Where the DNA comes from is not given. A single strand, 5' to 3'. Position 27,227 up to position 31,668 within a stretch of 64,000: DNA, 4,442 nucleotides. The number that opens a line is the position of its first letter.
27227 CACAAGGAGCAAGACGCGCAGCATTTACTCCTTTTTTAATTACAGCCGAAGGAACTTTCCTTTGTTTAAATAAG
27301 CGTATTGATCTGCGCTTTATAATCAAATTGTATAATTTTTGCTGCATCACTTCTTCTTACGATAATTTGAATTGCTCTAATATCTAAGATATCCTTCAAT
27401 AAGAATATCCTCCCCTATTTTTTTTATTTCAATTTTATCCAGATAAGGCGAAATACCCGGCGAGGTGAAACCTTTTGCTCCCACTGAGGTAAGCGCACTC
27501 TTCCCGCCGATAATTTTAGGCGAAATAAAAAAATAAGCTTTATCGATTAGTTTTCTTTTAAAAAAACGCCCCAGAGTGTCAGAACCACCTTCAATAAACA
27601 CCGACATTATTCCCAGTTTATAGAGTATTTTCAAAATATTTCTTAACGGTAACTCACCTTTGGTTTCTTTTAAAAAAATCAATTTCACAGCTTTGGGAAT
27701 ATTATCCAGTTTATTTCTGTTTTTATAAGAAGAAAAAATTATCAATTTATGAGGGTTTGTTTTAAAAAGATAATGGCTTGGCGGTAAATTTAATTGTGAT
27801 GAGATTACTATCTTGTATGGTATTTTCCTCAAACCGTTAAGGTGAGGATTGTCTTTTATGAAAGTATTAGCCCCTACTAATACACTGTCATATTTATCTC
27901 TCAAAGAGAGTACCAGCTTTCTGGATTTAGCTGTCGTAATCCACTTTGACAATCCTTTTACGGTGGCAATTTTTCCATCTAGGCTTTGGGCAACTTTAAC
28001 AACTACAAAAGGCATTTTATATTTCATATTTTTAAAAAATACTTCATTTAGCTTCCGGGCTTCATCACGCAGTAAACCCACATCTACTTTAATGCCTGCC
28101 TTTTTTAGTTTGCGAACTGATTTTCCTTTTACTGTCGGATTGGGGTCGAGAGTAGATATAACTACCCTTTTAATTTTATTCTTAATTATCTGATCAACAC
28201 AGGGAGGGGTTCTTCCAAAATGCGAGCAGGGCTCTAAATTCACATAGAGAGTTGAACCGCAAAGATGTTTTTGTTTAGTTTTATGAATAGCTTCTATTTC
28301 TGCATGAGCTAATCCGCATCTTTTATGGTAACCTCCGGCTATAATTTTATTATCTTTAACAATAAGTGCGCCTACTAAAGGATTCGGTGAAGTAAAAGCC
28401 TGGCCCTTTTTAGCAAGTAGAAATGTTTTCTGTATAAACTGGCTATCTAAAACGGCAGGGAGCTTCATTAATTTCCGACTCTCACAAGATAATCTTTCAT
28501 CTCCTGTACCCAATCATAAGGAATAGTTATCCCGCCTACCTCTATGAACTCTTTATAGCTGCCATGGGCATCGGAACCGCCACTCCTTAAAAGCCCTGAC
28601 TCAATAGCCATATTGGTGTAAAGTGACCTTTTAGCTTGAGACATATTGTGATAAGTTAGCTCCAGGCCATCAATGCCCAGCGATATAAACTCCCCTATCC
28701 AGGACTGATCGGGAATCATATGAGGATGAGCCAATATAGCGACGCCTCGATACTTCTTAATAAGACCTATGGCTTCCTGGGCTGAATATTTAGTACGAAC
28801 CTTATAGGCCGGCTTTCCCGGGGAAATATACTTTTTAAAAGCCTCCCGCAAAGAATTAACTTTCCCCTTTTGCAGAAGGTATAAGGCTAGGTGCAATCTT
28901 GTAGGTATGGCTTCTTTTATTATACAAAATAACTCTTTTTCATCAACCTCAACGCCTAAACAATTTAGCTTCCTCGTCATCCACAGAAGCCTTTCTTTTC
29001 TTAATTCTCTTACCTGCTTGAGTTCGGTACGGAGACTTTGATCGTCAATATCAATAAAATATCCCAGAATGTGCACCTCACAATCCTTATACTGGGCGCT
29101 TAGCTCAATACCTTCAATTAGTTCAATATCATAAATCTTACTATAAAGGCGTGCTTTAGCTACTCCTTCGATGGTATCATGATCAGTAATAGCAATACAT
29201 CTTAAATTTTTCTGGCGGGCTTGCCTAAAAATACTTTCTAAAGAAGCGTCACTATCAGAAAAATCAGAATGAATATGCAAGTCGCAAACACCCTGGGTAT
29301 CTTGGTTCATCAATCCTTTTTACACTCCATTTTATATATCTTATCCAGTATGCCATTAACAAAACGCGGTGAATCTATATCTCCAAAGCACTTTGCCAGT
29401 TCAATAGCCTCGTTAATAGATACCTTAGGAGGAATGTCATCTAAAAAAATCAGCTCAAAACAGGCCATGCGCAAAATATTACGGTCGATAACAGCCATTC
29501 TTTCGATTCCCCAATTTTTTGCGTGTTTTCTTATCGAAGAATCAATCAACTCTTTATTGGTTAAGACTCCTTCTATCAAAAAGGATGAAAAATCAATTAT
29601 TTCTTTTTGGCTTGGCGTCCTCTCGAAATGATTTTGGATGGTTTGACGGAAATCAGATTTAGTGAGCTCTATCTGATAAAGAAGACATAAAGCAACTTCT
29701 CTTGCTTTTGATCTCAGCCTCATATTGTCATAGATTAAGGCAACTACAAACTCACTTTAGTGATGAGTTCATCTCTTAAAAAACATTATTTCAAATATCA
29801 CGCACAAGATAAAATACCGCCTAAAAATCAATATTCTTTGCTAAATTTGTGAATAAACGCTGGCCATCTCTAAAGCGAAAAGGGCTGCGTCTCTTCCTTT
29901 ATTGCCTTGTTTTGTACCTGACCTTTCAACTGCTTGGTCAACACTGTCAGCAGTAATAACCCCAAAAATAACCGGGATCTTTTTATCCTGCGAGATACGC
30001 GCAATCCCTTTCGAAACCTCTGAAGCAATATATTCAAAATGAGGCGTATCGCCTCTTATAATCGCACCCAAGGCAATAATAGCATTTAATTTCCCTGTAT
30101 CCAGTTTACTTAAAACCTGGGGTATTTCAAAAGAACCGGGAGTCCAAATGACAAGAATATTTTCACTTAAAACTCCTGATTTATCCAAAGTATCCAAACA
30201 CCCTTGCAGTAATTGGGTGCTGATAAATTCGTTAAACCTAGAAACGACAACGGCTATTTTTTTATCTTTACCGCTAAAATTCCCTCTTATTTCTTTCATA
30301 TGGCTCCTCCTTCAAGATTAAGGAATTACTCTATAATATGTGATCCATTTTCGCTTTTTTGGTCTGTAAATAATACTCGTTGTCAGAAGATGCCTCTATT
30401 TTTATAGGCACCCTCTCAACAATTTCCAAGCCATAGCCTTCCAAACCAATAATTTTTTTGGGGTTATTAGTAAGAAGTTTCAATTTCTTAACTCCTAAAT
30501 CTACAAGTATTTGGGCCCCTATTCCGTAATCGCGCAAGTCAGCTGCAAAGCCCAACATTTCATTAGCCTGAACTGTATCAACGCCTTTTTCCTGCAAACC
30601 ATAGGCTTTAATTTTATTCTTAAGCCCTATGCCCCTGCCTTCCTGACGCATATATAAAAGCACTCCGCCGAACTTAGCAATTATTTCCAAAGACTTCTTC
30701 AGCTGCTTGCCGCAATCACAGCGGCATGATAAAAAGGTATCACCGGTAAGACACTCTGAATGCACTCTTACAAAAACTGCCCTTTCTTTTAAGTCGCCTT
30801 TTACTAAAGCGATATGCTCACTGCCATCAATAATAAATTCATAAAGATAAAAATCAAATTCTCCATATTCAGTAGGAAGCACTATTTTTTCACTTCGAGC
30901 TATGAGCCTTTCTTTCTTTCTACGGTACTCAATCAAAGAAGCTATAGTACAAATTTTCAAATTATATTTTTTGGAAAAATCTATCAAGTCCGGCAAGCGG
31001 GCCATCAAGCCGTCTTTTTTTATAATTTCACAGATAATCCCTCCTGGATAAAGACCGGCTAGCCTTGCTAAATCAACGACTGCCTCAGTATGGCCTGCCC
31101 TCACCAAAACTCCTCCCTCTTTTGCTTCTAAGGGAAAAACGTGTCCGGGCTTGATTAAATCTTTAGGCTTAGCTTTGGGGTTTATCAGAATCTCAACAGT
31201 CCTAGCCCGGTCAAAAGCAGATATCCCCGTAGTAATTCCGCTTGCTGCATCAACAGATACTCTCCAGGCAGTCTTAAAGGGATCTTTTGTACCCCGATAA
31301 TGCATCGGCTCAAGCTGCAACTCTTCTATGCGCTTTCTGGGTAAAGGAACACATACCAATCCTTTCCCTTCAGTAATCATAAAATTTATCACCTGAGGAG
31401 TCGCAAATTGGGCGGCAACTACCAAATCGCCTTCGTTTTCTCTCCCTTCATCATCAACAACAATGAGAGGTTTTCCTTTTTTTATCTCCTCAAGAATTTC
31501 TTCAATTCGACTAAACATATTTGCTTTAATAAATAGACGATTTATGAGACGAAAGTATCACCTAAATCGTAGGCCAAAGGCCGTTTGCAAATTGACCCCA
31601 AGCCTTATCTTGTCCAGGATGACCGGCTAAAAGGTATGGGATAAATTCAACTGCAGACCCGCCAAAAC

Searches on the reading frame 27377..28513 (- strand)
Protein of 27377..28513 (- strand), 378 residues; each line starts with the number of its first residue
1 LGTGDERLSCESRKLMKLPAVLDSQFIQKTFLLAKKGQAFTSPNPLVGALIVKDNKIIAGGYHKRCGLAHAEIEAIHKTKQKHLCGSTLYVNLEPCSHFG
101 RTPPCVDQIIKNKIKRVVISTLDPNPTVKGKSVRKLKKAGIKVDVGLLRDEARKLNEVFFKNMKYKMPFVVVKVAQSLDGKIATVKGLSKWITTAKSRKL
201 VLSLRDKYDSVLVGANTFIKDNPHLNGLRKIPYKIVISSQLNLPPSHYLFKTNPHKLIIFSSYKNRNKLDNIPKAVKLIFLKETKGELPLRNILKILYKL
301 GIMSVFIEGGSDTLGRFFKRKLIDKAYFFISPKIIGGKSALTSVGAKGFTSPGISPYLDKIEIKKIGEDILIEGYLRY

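Call 60: search_protein_families(library=pfam, proteins=[window:27377-28513:-], max_evalue=0.00001)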
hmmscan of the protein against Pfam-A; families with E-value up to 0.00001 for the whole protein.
window:27377-28513:- (378 aa): 3 families
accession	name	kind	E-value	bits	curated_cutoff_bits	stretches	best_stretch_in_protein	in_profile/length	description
PF01872.23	RibD_C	-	1.3e-38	133.3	24.1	1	168-371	1-196/197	RibD C-terminal domain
PF00383.29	dCMP_cyt_deam_1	-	1.1e-17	64.2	25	1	23-120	4-101/102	Cytidine and deoxycytidylate deaminase zinc-binding region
PF14437.12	MafB19-deam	-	6e-12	46.1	27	1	36-162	14-140/142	MafB19-like deaminase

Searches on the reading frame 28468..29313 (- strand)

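Call 60: search_protein_families(library=pfam, proteins=[window:28468-29313:-], max_evalue=0.00001)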
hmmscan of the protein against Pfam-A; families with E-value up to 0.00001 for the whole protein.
window:28468-29313:- (281 aa): 1 family
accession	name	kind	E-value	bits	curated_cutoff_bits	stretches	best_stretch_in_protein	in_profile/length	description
PF02811.25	PHP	-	1e-11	45.9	26.4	1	11-77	1-70/164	PHP domain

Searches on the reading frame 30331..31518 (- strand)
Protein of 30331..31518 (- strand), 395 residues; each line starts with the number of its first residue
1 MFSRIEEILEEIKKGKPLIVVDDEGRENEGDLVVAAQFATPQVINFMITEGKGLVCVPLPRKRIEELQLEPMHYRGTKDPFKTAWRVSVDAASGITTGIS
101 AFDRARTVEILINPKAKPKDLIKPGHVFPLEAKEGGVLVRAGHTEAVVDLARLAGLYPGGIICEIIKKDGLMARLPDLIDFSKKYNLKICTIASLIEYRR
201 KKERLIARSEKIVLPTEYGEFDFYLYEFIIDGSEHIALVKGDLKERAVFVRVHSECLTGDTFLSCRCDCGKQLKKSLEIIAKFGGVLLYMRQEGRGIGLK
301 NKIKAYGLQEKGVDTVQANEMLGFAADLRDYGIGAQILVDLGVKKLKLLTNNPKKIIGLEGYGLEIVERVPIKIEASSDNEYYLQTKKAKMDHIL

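Call 60: search_protein_families(library=pfam, proteins=[window:30331-31518:-], max_evalue=0.00001)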
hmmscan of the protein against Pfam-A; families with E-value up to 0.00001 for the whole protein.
window:30331-31518:- (395 aa): 2 families
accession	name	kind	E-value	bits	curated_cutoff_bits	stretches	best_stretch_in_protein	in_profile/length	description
PF00926.24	DHBP_synthase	-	2.2e-79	265.9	26.4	1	6-198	1-191/191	3,4-dihydroxy-2-butanone 4-phosphate synthase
PF00925.25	GTP_cyclohydro2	-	5.7e-70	234.6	23.3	1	211-371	5-165/165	GTP cyclohydrolase II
